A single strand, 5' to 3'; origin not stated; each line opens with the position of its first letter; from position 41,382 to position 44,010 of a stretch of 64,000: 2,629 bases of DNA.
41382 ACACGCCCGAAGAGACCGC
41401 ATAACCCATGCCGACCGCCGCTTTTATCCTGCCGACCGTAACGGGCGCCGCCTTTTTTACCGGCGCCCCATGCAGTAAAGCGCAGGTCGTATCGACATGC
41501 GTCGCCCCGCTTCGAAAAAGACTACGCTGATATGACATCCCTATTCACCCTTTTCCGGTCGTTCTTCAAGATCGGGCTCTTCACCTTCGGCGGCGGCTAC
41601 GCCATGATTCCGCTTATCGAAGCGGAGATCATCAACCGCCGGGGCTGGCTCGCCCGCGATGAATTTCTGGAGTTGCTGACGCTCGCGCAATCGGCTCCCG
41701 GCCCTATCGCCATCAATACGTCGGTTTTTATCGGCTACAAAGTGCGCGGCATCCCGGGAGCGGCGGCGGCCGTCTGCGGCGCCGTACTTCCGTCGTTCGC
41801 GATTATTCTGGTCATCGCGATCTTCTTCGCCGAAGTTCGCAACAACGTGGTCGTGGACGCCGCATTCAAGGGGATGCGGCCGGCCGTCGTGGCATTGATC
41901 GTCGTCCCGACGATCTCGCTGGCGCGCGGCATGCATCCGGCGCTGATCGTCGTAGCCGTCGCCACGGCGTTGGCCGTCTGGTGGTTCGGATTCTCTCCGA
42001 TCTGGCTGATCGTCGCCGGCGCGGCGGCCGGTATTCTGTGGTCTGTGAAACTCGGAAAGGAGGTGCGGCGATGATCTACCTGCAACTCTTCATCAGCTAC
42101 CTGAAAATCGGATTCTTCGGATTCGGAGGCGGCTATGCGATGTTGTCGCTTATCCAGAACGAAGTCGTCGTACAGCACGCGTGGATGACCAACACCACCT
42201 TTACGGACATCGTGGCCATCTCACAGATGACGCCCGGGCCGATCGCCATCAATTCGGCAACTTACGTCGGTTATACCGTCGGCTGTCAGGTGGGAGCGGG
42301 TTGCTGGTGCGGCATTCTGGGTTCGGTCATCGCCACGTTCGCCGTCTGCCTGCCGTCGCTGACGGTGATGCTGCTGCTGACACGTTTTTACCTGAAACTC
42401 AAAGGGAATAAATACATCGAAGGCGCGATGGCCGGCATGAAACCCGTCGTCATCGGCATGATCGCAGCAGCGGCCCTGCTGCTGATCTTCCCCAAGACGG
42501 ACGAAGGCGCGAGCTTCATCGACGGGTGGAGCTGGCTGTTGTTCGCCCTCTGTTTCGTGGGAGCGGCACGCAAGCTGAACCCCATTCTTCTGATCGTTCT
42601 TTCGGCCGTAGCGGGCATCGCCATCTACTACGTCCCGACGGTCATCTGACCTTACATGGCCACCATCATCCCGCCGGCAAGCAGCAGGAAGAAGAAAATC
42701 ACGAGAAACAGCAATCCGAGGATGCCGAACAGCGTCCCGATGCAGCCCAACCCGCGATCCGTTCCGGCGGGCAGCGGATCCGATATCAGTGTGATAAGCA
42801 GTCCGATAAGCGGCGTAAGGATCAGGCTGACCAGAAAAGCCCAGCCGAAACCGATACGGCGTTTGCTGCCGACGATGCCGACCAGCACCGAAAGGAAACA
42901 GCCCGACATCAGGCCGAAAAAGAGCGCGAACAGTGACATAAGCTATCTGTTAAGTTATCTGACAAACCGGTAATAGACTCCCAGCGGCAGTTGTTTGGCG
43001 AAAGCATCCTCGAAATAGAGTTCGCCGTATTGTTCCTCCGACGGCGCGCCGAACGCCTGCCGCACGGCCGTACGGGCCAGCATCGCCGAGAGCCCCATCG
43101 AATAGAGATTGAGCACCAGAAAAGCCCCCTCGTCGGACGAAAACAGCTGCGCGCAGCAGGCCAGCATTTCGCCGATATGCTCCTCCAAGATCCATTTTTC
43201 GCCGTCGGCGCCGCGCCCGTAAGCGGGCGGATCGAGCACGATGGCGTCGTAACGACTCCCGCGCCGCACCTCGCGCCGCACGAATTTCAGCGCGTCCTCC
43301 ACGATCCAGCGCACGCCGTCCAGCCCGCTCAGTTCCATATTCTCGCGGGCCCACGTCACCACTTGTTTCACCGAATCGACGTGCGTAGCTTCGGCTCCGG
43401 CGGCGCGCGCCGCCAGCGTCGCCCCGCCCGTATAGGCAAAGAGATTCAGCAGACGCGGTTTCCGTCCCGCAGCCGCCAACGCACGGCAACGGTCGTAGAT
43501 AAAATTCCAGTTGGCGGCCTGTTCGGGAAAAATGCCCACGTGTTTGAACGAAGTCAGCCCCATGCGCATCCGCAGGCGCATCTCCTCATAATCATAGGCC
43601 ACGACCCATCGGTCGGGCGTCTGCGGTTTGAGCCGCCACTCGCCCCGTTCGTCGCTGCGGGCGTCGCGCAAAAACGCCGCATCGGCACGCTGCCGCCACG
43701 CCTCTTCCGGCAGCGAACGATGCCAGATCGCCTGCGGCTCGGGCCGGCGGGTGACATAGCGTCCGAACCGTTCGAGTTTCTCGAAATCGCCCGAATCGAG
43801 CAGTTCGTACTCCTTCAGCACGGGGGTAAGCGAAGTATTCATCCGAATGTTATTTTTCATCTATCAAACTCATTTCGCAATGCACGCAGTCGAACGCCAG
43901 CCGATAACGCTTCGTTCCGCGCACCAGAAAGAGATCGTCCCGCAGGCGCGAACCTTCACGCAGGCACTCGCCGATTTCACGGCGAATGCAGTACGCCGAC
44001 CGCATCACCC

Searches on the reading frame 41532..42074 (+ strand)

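Call 19: search_protein_families(library=pfam, proteins=[window:41532-42074:+], max_evalue=0.01)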
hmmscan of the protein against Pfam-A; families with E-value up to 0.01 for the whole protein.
window:41532-42074:+ (180 aa): 1 family
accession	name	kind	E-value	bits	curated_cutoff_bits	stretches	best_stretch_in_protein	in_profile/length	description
PF02417.20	Chromate_transp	-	1e-52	178.9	28.6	1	6-168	2-166/166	Chromate transporter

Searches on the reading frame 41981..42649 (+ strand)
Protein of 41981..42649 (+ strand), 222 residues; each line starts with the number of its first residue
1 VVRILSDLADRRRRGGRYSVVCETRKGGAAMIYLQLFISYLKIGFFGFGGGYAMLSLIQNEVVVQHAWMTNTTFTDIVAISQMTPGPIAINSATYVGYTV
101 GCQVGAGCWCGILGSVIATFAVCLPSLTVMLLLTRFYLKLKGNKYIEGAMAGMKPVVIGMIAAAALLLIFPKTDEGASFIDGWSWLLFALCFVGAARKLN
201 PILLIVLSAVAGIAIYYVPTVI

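Call 19: search_protein_families(library=pfam, proteins=[window:41981-42649:+], max_evalue=0.01)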
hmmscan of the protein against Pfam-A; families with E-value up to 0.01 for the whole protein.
window:41981-42649:+ (222 aa): 1 family
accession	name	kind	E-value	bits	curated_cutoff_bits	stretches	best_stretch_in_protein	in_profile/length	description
PF02417.20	Chromate_transp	-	4e-50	170.5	28.6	1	34-213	1-166/166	Chromate transporter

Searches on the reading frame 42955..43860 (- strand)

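Call 6: search_protein_families(library=pfam, proteins=[window:42955-43860:-], max_evalue=0.01)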
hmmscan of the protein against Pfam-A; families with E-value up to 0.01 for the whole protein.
window:42955-43860:- (301 aa): 2 families
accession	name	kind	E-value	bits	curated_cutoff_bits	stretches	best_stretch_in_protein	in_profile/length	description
PF10672.15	Methyltrans_SAM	-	7.3e-11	42.3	27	1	89-218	86-210/286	S-adenosylmethionine-dependent methyltransferase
PF03602.21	Cons_hypoth95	-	1.3e-07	31.9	24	1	128-212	36-122/182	Conserved hypothetical protein 95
